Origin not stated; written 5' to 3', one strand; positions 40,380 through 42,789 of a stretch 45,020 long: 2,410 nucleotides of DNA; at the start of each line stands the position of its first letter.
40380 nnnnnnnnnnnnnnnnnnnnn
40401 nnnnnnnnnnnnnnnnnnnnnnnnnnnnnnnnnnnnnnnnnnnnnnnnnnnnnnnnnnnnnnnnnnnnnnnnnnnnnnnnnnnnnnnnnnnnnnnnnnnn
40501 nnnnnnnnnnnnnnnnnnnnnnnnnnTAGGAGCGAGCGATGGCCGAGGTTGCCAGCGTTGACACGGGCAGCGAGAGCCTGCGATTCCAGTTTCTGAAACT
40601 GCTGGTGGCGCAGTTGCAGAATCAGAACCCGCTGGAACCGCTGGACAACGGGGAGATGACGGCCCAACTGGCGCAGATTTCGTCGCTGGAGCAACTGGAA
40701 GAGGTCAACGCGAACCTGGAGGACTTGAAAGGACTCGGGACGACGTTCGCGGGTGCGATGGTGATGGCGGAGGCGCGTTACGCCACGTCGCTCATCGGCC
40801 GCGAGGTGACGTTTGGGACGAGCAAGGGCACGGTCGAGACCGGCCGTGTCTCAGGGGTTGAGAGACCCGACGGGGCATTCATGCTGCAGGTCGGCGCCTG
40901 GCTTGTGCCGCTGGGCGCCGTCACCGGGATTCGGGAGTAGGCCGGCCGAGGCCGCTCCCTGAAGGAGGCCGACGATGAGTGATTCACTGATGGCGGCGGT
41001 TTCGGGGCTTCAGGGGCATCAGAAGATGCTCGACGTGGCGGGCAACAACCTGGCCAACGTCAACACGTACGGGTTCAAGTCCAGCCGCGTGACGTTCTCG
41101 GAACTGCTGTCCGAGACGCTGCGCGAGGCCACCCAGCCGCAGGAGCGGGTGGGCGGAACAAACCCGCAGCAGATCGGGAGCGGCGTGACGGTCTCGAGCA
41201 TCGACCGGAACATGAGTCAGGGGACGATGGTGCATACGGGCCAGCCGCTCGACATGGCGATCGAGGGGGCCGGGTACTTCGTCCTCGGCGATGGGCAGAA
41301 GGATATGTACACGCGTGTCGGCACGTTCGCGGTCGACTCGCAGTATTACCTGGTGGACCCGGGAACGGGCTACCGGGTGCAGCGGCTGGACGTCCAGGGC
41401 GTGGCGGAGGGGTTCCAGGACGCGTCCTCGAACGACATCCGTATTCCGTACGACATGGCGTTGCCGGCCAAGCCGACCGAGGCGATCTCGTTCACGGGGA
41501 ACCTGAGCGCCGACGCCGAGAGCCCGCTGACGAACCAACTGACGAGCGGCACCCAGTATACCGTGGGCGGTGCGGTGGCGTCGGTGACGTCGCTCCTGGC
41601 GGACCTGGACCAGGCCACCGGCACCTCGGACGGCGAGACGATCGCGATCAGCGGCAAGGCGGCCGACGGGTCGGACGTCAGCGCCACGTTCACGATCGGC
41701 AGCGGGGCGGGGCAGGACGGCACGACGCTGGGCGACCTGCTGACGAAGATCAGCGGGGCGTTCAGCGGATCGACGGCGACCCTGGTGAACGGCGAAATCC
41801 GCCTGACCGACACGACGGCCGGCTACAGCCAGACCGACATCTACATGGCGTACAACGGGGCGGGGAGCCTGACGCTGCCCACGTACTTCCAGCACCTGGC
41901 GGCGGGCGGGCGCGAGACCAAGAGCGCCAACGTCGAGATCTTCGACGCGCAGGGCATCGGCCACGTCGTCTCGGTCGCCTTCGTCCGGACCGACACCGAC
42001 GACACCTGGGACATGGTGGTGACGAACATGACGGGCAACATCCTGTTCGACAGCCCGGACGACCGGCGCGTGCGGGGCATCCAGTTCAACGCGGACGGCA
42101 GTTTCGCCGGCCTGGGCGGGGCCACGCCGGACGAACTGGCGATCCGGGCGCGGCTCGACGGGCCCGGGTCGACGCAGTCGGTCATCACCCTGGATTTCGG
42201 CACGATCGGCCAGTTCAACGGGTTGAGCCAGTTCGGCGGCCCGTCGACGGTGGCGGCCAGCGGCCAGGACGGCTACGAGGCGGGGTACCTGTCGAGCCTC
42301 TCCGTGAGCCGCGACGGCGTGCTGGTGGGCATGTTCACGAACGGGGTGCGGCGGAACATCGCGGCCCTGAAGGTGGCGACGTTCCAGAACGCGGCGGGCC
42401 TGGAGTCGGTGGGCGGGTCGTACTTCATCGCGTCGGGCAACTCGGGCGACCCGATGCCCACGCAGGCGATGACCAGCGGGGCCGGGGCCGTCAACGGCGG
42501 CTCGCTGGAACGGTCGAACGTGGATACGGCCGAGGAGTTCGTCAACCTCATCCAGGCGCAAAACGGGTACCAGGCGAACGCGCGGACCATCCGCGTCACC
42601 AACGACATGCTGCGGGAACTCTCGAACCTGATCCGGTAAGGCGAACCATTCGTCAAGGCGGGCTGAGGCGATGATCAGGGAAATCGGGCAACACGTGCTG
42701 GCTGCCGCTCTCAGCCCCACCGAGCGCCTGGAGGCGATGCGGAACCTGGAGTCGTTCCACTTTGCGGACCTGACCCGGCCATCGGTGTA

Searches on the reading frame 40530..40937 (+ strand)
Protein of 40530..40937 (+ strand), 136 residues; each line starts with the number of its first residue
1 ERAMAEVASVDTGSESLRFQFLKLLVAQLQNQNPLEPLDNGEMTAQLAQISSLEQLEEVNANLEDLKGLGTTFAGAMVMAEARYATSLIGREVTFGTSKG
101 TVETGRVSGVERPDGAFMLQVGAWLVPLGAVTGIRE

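Call 57: search_protein_families(library=pfam, max_evalue=0.1, proteins=[window:40530-40937:+])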
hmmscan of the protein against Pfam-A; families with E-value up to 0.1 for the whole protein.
window:40530-40937:+ (136 aa): 3 families
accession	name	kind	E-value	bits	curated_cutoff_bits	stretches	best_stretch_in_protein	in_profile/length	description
PF03963.19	FlgD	-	7.8e-20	71.3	27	1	15-64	25-74/75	Flagellar hook capping protein - N-terminal region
PF13861.12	FLgD_tudor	-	0.00027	21.5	26.9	1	85-132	6-58/58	FlgD Tudor-like domain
PF02237.23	BPL_C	-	0.089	13.2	21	0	89-120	2-31/48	Biotin protein ligase C terminal domain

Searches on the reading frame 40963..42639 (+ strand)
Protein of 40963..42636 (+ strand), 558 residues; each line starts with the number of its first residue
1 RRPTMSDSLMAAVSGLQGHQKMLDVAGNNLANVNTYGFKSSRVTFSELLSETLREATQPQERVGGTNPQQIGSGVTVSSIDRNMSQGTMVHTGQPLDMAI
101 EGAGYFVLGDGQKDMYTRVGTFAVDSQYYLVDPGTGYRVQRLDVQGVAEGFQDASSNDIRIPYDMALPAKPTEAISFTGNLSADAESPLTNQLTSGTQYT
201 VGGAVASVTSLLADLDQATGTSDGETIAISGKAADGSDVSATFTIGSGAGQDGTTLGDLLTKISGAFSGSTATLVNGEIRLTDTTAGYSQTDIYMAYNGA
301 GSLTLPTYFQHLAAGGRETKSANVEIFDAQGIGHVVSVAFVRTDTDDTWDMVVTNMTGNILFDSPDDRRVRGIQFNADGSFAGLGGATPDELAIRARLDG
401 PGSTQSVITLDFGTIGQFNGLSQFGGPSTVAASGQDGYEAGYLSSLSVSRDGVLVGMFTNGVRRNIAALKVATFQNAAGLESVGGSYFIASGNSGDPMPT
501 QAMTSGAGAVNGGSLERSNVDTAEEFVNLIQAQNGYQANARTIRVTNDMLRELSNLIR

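Call 57: search_protein_families(library=pfam, max_evalue=0.1, proteins=[window:40963-42636:+])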
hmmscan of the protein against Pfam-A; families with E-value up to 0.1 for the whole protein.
window:40963-42636:+ (558 aa): 4 families
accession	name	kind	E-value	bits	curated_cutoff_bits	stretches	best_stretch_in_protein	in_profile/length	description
PF06429.18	Flg_bbr_C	-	4.8e-15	55.2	23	1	513-556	3-46/46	Flagellar basal body rod FlgEFG protein C-terminal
PF07559.19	FlgE_D2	-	2.6e-13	51.1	22.7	1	317-438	19-142/142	Flagellar basal body protein FlaE D2 domain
PF22692.1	LlgE_F_G_D1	-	8.9e-09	35.8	27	1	99-165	1-51/64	Flagellar hook protein FlgE/F/G D1 domain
PF00460.25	Flg_bb_rod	-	1.1e-07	32.1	20.7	1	11-39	3-31/31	Flagella basal body rod protein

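Call 70: find_encoding_contigs(protein=window:40975-42639:+, flank=10000, max_places=2)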
Protein window:40975-42639:+ (554 aa): 4 contigs read that carry it; 2 places shown.
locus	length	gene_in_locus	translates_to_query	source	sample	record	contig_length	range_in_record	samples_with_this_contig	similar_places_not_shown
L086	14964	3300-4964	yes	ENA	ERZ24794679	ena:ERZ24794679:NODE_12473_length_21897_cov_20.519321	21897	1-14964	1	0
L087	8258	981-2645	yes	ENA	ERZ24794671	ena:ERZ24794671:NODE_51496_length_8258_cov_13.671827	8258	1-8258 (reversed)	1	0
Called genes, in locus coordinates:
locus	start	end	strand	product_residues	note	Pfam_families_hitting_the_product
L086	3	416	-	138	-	?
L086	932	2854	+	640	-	PF02120:Flg_hook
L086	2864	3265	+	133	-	PF03963:FlgD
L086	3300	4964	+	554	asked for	PF00460:Flg_bb_rod (weak), PF22692:LlgE_F_G_D1, PF07559:FlgE_D2, PF06429:Flg_bbr_C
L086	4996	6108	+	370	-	-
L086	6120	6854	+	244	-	PF22692:LlgE_F_G_D1, PF06429:Flg_bbr_C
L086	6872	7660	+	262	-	PF00460:Flg_bb_rod, PF22692:LlgE_F_G_D1, PF06429:Flg_bbr_C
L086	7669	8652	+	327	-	PF08666:SAF (weak), PF13144:ChapFlgA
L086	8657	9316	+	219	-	PF02107:FlgH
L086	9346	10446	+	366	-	PF02119:FlgI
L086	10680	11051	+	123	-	PF10135:Rod-binding (weak)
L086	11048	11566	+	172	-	PF05130:FlgN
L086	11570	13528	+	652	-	PF00460:Flg_bb_rod (weak), PF22638:FlgK_D1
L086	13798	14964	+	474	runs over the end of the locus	PF00669:Flagellin_N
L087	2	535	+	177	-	?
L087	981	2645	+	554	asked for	PF00460:Flg_bb_rod (weak), PF22692:LlgE_F_G_D1, PF07559:FlgE_D2, PF06429:Flg_bbr_C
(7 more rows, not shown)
